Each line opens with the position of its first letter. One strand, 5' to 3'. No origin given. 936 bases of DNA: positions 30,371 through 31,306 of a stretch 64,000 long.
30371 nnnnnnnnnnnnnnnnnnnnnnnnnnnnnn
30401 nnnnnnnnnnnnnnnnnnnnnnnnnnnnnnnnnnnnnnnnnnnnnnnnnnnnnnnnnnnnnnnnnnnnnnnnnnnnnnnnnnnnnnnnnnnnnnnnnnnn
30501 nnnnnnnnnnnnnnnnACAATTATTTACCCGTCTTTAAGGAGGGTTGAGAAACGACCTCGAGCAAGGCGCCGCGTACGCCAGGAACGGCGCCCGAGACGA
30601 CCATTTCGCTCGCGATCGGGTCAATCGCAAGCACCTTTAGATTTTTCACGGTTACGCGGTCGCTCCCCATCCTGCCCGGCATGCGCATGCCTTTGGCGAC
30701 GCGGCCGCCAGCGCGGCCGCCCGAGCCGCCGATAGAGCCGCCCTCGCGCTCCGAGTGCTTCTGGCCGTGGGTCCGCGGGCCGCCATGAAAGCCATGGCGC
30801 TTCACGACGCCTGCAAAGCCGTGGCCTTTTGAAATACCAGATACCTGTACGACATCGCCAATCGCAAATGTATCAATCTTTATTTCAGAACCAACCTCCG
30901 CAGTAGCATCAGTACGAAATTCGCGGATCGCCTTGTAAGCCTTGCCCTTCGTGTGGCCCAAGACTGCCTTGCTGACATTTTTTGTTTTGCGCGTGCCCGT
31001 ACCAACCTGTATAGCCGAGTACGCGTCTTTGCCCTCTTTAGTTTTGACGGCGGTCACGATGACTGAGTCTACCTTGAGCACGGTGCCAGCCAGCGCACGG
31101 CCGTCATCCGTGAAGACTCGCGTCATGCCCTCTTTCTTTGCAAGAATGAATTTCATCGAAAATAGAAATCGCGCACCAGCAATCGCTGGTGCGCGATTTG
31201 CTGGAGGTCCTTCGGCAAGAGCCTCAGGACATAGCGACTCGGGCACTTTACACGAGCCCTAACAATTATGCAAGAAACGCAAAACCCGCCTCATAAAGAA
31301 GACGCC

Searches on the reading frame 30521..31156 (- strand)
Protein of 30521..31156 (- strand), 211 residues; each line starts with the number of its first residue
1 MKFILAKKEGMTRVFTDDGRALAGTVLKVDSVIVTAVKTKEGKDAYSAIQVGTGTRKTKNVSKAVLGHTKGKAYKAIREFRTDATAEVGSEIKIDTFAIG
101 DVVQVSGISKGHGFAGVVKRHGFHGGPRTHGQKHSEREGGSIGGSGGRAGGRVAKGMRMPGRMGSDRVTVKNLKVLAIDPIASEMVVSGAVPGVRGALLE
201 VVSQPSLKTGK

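Call 3: search_protein_families(library=pfam, proteins=[window:30521-31156:-])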
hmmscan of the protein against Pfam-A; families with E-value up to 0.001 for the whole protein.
window:30521-31156:- (211 aa): 1 family
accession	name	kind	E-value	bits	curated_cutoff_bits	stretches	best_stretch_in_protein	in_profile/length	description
PF00297.29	Ribosomal_L3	-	4.5e-10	39.5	22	1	94-179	209-289/369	Ribosomal protein L3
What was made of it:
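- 30521..31156 (-): rplC (L3), 211 aa, first gene of the rplC-rplD-rplW-rplB... unit. PF00297 (call 3).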

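Call 15: find_related_loci(query=window:30521-31156:-, collection=genome_contigs, flank=6000)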
Query window:30521-31156:- (211 aa) in genome_contigs; peptide patterns used: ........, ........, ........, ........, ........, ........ (x = any residue, [..] = any of these).
600 stretches matched a pattern (row limit reached: there are more); 501 encode a relative of the query (tblastn E <= 1e-3); the best 80 are kept; 80 distinct loci.
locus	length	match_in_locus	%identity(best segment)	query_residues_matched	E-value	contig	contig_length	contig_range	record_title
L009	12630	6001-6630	75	1-210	2e-91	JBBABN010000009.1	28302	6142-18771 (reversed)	MAG: Candidatus Paceibacterota bacterium isolate SO_2017_LW1_21 NODE_1201_length_28302_cov_1.151198_LW64-88_2017, whole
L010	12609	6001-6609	79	1-203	2e-90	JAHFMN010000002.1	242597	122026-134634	MAG: Candidatus Kaiserbacteria bacterium isolate nzgw458 NODE_29_length_242598_cov_7.204127, whole genome shotgun sequen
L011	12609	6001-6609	78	1-203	3e-90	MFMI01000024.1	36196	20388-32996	MAG: Candidatus Kaiserbacteria bacterium RIFCSPLOWO2_02_FULL_54_13 rifcsplowo2_02_scaffold_5750, whole genome shotgun se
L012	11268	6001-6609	76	1-203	5e-88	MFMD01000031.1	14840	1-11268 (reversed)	MAG: Candidatus Kaiserbacteria bacterium RIFCSPLOWO2_01_FULL_55_19 rifcsplowo2_01_scaffold_48786, whole genome shotgun s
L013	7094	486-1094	78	1-203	7e-88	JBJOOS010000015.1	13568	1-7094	MAG: Candidatus Parcubacteria bacterium isolate watershed3_2019_sw_WHONDRS-S19S_0084_A_bin.15 scaffold_0000560, whole ge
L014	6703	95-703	75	1-203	6e-88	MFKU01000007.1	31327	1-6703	MAG: Candidatus Kaiserbacteria bacterium RIFCSPHIGHO2_01_FULL_53_31 rifcsphigho2_01_scaffold_2426, whole genome shotgun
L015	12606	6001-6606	76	1-202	4e-88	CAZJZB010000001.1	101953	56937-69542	MAG TPA_asm: uncultured Candidatus Saccharibacteria bacterium isolate SRP178908_co1_146 genome assembly, contig: NODE_82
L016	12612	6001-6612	75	1-204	2e-87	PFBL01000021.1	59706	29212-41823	MAG: Candidatus Kaiserbacteria bacterium CG10_big_fil_rev_8_21_14_0_10_56_12 CG10_8_21_14_0.10_scaffold_354_c, whole gen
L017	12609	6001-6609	77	1-203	1e-86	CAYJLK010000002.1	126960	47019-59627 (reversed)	MAG TPA_asm: uncultured Candidatus Saccharibacteria bacterium isolate ERP124720_co1_118 genome assembly, contig: NODE_18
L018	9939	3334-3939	75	1-202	3e-86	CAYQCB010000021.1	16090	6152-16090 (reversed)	MAG TPA_asm: uncultured Candidatus Saccharibacteria bacterium isolate SRP193066_co1_87 genome assembly, contig: NODE_342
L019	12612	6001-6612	73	1-204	3e-86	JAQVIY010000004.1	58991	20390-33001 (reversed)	MAG: Candidatus Paceibacterota bacterium isolate STE_50 NODE_863_length_58991_cov_12.032397_Sandtown_E, whole genome sho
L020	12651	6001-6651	72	1-203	3e-85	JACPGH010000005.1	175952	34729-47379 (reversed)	MAG: Candidatus Kaiserbacteria bacterium isolate NC_groundwater_382_Ag_B-0.1um_55_18 GD18-4_B1_scaffold_878846, whole ge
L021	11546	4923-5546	73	1-206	9e-85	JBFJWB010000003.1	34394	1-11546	MAG: Candidatus Paceibacteria bacterium isolate Mix_sand19.2022.05.G.120 k141_2264880_length_34394_cov_9.0000, whole gen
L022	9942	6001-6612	75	1-204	6e-85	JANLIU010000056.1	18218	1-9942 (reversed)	MAG: Candidatus Parcubacteria bacterium isolate S40-23 k99_160961, whole genome shotgun sequence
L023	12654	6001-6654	71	1-210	2e-84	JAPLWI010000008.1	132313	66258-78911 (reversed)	MAG: Candidatus Kaiserbacteria bacterium isolate LacPavin_0920_WC90_MAG_48_13 LacPavin_0920_WC90_scaffold_567696, whole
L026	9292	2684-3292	75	1-203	2e-84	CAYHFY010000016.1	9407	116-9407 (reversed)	MAG TPA_asm: uncultured Candidatus Saccharibacteria bacterium isolate ERP119705_co10_170 genome assembly, contig: NODE_5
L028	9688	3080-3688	74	1-203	4e-84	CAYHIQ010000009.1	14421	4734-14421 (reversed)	MAG TPA_asm: uncultured Candidatus Saccharibacteria bacterium isolate ERP119705_co13_441 genome assembly, contig: NODE_5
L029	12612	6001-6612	72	1-204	4e-84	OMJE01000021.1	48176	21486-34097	bacterium isolate AM_0854 genome assembly, contig: k99_325153, whole genome shotgun sequence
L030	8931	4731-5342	75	1-204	5e-84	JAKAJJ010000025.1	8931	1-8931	MAG: bacterium isolate WY3.bin89 NODE_14924_length_8931_cov_1.773285, whole genome shotgun sequence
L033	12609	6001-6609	73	1-203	6e-83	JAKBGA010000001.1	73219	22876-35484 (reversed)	MAG: bacterium isolate DBS1-1.bin14 NODE_476_length_73219_cov_12.409881, whole genome shotgun sequence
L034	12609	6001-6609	73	1-203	2e-82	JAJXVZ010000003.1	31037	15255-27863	MAG: bacterium isolate BP5.bin54 NODE_2232_length_31037_cov_6.735102, whole genome shotgun sequence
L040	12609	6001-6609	72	1-203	5e-81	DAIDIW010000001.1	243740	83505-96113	MAG TPA_asm: Candidatus Kaiserbacteria bacterium isolate clean371 k141_502389, whole genome shotgun sequence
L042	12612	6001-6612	70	1-204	2e-80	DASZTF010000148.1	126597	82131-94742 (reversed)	MAG TPA_asm: Candidatus Paceibacterota bacterium isolate SMAG_U6069 k141_28252, whole genome shotgun sequence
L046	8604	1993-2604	64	1-203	2e-72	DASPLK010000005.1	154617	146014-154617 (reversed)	MAG TPA_asm: Candidatus Paceibacterota bacterium isolate SMAG_U12061 k141_286635, whole genome shotgun sequence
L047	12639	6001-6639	69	1-207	3e-71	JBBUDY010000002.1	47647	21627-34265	MAG: Patescibacteria group bacterium isolate H32-bin018_1 H32_bin018_1_000000000002, whole genome shotgun sequence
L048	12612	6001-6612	64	1-203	3e-70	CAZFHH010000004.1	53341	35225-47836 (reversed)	MAG TPA_asm: uncultured Candidatus Saccharibacteria bacterium isolate SRP128015_co3_370 genome assembly, contig: NODE_38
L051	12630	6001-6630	61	1-206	8e-69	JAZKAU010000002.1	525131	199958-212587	MAG: Patescibacteria group bacterium isolate ADI_H3L2_1_122_18_3-bin046 ADIH3L21_B046_0_000000000002, whole genome shotg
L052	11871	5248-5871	61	1-204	5e-67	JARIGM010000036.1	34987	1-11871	MAG: Candidatus Kaiserbacteria bacterium isolate CullarsAll.DT.26 k141_1058899, whole genome shotgun sequence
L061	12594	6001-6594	56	1-201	2e-65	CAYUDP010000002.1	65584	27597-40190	MAG TPA_asm: uncultured Candidatus Saccharibacteria bacterium isolate SRP135725_co1_408 genome assembly, contig: NODE_31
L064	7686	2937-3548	64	1-203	5e-65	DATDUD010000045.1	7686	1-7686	MAG TPA_asm: Candidatus Paceibacterota bacterium isolate SMAG_U8048 k141_1299850, whole genome shotgun sequence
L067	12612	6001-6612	65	1-203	2e-64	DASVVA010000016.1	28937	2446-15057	MAG TPA_asm: Candidatus Paceibacterota bacterium isolate SMAG_U3331 k141_289872, whole genome shotgun sequence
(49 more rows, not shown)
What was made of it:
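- Lineage: the closest L3 relatives are Candidatus Kaiserbacteria/Paceibacterota MAGs at 69-79% identity (call 15).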

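Call 23: search_protein_families(library=pfam, max_evalue=0.01, proteins=[L009:3760-4395:+, L009:4813-5790:+, L015:3848-5854:+, L016:4316-5050:+, L016:5050-5814:+, L017:5365-5880:+, L019:4269-5018:-, L019:5218-5832:+, L020:4017-5333:+, L020:5493-5831:+])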
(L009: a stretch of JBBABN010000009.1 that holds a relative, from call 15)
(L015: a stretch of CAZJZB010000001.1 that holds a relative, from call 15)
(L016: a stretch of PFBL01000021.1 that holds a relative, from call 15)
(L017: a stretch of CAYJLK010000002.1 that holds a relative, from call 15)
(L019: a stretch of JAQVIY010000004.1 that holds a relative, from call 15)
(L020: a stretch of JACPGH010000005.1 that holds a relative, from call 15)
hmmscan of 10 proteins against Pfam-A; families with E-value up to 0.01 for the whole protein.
L009:3760-4395:+ (211 aa): 2 families
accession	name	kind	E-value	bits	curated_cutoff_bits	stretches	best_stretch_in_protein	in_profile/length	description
PF01936.24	NYN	-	4.1e-11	44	24.2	1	12-165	5-125/145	NYN domain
PF24526.1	ABCA12_C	-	0.0036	17.8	34.8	1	146-171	15-40/51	ABCA12-like, C-terminal domain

L009:4813-5790:+ (325 aa): 1 family
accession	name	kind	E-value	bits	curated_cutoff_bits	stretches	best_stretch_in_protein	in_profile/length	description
PF01835.25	MG2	-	0.0063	17.3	32.8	0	247-309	26-84/96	MG2 domain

L015:3848-5854:+ (668 aa): 4 families
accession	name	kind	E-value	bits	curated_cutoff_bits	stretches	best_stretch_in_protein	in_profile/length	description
PF01471.23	PG_binding_1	-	1.2e-23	83.4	23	2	44-99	2-57/57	Putative peptidoglycan binding domain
PF13365.12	Trypsin_2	-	9.1e-08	33.4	27.6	1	253-422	1-135/144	Trypsin-like peptidase domain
PF09374.15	PG_binding_3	-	0.00038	21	24.6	0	80-106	12-38/76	Predicted Peptidoglycan domain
PF18933.6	PsbP_2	-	0.00081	19.9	27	1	475-607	37-164/184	PsbP-like protein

L016:4316-5050:+ (244 aa): 1 family
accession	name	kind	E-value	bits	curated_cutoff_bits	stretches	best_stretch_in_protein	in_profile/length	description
PF00215.30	OMPdecase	-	5.7e-45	154.4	27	1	10-229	2-221/221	Orotidine 5'-phosphate decarboxylase / HUMPS family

L016:5050-5814:+ (254 aa): 1 family
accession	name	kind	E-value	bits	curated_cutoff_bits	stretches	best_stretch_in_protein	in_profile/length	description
PF00156.33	Pribosyltran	-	7e-07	29.1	26.3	1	83-195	15-126/158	Phosphoribosyl transferase domain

L017:5365-5880:+ (171 aa): 0 families

L019:4269-5018:- (249 aa): 13 families
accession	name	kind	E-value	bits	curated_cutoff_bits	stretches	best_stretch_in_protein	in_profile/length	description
PF01978.25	TrmB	-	2e-17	63.2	25.6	1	8-75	1-67/68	Sugar-specific transcriptional regulator TrmB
PF01022.26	HTH_5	-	1.5e-06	28.4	22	1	25-61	11-47/47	Bacterial regulatory protein, arsR family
PF24033.1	DUF7342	-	4.8e-06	27.1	31.6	1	30-81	18-69/150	Family of unknown function (DUF7342)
PF09339.16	HTH_IclR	-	7.6e-06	26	22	1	29-61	18-50/52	IclR helix-turn-helix domain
PF03965.22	Penicillinase_R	-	4.5e-05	24.2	22.6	1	15-77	3-69/115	Penicillinase repressor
PF01047.28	MarR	-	0.00013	22.2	24.6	1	26-65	14-53/59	MarR family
PF13551.12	HTH_29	-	0.00092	19.7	28.1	1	23-60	4-43/64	Winged helix-turn helix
PF21040.3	CEP104-like_TOG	-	0.0011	19.7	24.3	1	8-66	60-117/208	Centrosomal protein CEP104-like, TOG domain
PF12802.13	MarR_2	-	0.0012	19.4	27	1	20-64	10-55/61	MarR family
PF14947.12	HTH_45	-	0.0012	19.2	25.5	1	22-86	9-73/77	Winged helix-turn-helix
PF14493.12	HTH_40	-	0.0037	17.9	27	1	30-82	13-61/89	Helix-turn-helix domain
PF00440.29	TetR_N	-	0.0062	16.7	24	0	29-49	16-36/47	Bacterial regulatory proteins, tetR family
PF24270.1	HTH_Cmi2_C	-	0.008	16.9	27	0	18-64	78-123/125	Cmi2, C-terminal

L019:5218-5832:+ (204 aa): 0 families

L020:4017-5333:+ (438 aa): 0 families

L020:5493-5831:+ (112 aa): 0 families

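Call 24: search_protein_families(library=pfam, max_evalue=0.01, proteins=[L021:4293-4763:+, L023:5166-5888:+, L026:750-1166:+, L026:1228-2565:+, L028:1368-2843:+, L029:4889-5878:+, L030:3948-4379:+, L033:5209-5853:+, L040:5342-5989:+, L040:4733-5311:-])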
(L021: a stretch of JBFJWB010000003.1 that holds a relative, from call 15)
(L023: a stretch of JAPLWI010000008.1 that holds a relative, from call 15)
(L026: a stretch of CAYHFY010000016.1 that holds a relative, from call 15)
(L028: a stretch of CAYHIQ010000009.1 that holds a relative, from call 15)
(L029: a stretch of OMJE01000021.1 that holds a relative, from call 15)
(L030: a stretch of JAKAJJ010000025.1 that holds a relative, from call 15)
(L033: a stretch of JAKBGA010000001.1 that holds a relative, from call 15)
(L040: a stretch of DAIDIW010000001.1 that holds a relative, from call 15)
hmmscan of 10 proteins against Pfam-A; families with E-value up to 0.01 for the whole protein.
L021:4293-4763:+ (156 aa): 3 families
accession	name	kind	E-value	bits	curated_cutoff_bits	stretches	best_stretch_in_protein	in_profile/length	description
PF07681.17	DoxX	-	1.1e-19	71.2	23.6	1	20-102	2-84/85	DoxX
PF07291.16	MauE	-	7.1e-06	26.8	27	1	19-108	4-89/128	Methylamine utilisation protein MauE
PF04173.18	DoxD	-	8.7e-06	26.2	22.7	1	63-150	67-149/167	TQO small subunit DoxD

L023:5166-5888:+ (240 aa): 1 family
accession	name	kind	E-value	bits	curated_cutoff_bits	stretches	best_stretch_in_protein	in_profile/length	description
PF08609.16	Fes1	-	0.0097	17.3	22.3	0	142-196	32-80/89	Nucleotide exchange factor Fes1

L026:750-1166:+ (138 aa): 0 families

L026:1228-2565:+ (445 aa): 0 families

L028:1368-2843:+ (491 aa): 6 families
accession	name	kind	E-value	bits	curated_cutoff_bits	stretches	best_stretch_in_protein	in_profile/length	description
PF13620.12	CarboxypepD_reg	-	4.2e-15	56.3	32.3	2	43-112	10-79/82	Carboxypeptidase regulatory-like domain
PF13715.12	CarbopepD_reg_2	-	2.6e-13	50.2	32.2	2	134-184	15-65/88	CarboxypepD_reg-like domain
PF17210.9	SdrD_B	-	6.6e-09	36.4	29.7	2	46-96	23-77/112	SdrD B-like domain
PF09430.16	EMC7_beta-sandw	-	4.2e-08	33.8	26.6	1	138-186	12-62/122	ER membrane protein complex subunit 7, beta-sandwich domain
PF17802.7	SpaA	-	1.6e-07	31.8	23.1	1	45-105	14-81/91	Prealbumin-like fold domain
PF23193.1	NOMO_3rd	-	0.0025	18.3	27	0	52-85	52-85/120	NOMO third transthyretin-like domain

L029:4889-5878:+ (329 aa): 0 families

L030:3948-4379:+ (143 aa): 0 families

L033:5209-5853:+ (214 aa): 1 family
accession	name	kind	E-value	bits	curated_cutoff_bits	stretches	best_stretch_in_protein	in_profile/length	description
PF02397.22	Bac_transf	-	6.6e-56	189.1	27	1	27-209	1-178/179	Bacterial sugar transferase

L040:5342-5989:+ (215 aa): 0 families

L040:4733-5311:- (192 aa): 0 families

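Call 25: search_protein_families(library=pfam, max_evalue=0.01, proteins=[L042:5284-5805:+, L046:635-1648:+, L047:3899-4342:+, L047:4799-5413:+, L048:5348-5872:+, L051:5230-5757:+, L052:4384-4842:+, L061:5113-5787:+, L064:1777-2310:+, L067:5252-5818:-])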
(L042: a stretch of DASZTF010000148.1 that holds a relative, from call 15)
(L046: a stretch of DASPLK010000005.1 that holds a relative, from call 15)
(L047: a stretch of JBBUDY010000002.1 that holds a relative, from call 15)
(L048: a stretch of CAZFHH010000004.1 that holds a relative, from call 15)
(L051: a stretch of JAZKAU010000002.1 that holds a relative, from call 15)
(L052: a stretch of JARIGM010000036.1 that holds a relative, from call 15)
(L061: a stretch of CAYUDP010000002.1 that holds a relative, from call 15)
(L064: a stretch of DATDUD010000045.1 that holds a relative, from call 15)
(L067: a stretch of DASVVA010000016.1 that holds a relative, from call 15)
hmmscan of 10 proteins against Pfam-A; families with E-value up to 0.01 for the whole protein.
L042:5284-5805:+ (173 aa): 0 families

L046:635-1648:+ (337 aa): 0 families

L047:3899-4342:+ (147 aa): 2 families
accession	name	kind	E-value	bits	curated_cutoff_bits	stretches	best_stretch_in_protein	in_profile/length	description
PF07927.17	HicA_toxin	-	8.7e-14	51.8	27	1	83-138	2-58/58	HicA toxin of bacterial toxin-antitoxin,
PF07848.18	PaaX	-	0.0027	18.3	24.8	0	75-100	16-41/70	PaaX-like protein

L047:4799-5413:+ (204 aa): 2 families
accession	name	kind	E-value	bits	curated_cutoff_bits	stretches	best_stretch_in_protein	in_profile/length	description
PF20803.2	PaaX_M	-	5e-20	71.8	24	1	116-192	2-78/83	PaaX protein central Cas2-like domain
PF09827.14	CRISPR_Cas2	-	0.00062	20.3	23.8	1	122-156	2-33/74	CRISPR associated protein Cas2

L048:5348-5872:+ (174 aa): 0 families

L051:5230-5757:+ (175 aa): 0 families

L052:4384-4842:+ (152 aa): 0 families

L061:5113-5787:+ (224 aa): 2 families
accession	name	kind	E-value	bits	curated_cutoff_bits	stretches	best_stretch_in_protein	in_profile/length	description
PF00156.33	Pribosyltran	-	7e-12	45.4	26.3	1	52-164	12-130/158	Phosphoribosyl transferase domain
PF00926.24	DHBP_synthase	-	0.0014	18.6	26.4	1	140-189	140-189/191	3,4-dihydroxy-2-butanone 4-phosphate synthase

L064:1777-2310:+ (177 aa): 0 families

L067:5252-5818:- (188 aa): 0 families
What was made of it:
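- On Variable cargo hotspot flanked by core genes: None appears among the Pfam hits (calls 23-25).
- The other 17 had none (calls 23-25).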
